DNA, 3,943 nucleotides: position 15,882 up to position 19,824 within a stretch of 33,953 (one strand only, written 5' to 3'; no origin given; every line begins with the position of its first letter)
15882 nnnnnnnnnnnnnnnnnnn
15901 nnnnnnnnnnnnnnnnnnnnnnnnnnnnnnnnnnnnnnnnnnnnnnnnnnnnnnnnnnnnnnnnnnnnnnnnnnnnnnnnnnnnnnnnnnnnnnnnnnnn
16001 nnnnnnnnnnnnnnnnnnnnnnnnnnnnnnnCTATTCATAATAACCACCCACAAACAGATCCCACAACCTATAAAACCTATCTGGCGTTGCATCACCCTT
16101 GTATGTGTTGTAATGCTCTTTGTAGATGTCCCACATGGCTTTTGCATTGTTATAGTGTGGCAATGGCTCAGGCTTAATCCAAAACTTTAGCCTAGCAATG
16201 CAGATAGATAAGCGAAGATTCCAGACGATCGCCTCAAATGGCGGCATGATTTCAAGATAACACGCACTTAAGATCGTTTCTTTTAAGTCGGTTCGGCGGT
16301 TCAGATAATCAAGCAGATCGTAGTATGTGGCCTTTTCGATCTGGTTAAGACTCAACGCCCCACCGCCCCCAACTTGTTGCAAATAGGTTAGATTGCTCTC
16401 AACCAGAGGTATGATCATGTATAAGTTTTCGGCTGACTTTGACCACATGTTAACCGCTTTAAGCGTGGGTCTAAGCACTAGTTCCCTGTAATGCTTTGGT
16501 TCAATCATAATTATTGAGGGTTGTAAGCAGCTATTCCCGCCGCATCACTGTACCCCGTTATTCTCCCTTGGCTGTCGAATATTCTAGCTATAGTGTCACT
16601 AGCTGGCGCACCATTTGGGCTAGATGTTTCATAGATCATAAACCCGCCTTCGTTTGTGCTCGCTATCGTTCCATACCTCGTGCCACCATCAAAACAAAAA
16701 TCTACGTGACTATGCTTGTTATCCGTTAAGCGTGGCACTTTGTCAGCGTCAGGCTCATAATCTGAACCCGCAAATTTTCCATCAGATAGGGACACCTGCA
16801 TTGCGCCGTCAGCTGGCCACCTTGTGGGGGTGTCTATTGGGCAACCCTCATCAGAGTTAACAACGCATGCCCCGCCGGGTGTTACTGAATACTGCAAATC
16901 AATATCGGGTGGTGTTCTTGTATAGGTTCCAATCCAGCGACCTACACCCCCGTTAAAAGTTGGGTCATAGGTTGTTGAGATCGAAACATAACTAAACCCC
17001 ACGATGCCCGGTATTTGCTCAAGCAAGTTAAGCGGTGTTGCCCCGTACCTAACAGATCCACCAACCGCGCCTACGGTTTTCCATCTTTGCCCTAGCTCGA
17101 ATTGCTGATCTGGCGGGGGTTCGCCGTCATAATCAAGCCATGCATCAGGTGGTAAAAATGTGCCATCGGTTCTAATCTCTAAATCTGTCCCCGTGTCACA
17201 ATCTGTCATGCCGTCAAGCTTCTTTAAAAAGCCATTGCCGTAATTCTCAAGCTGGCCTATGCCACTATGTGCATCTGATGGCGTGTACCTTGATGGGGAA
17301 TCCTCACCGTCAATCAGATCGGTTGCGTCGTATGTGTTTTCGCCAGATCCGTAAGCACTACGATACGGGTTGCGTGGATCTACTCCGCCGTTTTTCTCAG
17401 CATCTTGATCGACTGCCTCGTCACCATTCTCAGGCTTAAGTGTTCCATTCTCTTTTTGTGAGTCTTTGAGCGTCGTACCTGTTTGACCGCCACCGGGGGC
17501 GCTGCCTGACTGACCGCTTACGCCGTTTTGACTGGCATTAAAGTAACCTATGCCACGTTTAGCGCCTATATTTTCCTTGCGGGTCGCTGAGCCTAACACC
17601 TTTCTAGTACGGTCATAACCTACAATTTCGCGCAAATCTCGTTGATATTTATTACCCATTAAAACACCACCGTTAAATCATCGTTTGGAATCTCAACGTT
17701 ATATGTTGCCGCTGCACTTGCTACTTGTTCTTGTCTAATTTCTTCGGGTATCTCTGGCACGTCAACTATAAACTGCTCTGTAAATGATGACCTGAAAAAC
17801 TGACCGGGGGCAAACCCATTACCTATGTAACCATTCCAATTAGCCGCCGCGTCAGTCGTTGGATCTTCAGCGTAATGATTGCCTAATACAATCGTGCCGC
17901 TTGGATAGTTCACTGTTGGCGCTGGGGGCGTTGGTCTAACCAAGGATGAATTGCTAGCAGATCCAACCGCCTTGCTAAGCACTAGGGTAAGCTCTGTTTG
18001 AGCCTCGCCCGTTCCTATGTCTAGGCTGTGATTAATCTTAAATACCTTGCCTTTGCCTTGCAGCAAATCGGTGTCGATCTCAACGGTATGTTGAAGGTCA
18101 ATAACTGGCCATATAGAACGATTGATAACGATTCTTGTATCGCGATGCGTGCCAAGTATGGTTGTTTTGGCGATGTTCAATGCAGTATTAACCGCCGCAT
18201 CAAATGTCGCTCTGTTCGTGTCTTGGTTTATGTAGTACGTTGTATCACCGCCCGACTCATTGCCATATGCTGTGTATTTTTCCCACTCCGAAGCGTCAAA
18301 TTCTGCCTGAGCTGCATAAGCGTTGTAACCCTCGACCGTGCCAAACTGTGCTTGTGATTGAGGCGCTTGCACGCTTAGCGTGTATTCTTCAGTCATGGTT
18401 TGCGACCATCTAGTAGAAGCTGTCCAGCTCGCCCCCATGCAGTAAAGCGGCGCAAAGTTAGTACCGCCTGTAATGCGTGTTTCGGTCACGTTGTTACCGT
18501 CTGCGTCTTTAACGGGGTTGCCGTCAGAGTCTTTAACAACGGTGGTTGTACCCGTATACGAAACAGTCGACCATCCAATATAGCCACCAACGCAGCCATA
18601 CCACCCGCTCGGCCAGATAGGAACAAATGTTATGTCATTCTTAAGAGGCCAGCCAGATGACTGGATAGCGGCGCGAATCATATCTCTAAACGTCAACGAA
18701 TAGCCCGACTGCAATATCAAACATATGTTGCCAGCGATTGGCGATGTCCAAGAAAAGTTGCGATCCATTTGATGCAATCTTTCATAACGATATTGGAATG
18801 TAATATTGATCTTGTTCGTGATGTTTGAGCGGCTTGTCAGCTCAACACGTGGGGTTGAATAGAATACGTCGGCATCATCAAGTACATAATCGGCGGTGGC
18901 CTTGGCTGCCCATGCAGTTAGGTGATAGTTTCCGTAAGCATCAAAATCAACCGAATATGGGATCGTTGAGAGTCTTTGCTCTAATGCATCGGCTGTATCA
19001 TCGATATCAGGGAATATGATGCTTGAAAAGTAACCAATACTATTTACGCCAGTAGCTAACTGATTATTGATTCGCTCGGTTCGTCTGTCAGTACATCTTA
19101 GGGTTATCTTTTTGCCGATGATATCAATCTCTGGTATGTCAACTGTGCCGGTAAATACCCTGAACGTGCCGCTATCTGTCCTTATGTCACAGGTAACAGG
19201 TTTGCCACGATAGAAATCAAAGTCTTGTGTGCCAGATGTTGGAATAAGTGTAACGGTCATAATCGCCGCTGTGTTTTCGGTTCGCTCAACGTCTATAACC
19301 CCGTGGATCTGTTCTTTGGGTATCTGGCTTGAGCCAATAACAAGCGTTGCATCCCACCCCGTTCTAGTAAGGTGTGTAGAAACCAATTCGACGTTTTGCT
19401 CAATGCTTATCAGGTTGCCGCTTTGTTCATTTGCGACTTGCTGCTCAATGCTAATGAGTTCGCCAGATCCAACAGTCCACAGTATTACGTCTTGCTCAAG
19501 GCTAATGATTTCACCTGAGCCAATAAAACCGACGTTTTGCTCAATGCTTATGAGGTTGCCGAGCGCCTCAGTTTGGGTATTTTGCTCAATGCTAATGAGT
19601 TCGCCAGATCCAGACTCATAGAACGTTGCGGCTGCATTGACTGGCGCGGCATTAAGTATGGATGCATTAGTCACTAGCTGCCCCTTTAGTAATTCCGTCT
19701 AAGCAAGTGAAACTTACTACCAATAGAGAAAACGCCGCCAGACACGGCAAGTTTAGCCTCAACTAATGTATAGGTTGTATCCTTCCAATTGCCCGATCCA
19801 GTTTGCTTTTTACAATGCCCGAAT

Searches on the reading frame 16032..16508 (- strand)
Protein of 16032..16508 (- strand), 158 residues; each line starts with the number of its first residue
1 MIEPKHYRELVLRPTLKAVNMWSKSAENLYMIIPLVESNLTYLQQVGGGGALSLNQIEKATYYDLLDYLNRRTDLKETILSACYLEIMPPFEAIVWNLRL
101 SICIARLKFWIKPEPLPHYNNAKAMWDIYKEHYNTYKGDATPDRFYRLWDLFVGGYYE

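Call 105: search_protein_families(library=phrogs, proteins=[window:16032-16508:-], max_evalue=0.001)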
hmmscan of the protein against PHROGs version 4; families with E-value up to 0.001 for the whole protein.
window:16032-16508:- (158 aa): 1 family
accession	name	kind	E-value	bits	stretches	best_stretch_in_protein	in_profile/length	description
phrog_3108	-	unknown function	7.8e-28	98.2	1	5-150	4-153/160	-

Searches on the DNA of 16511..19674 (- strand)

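Call 9: search_dna_similar(query=window:16511-19674:-, collection=phages, mode=distant, max_rows=15)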
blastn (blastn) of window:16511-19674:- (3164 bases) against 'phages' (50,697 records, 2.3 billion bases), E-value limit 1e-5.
No match.
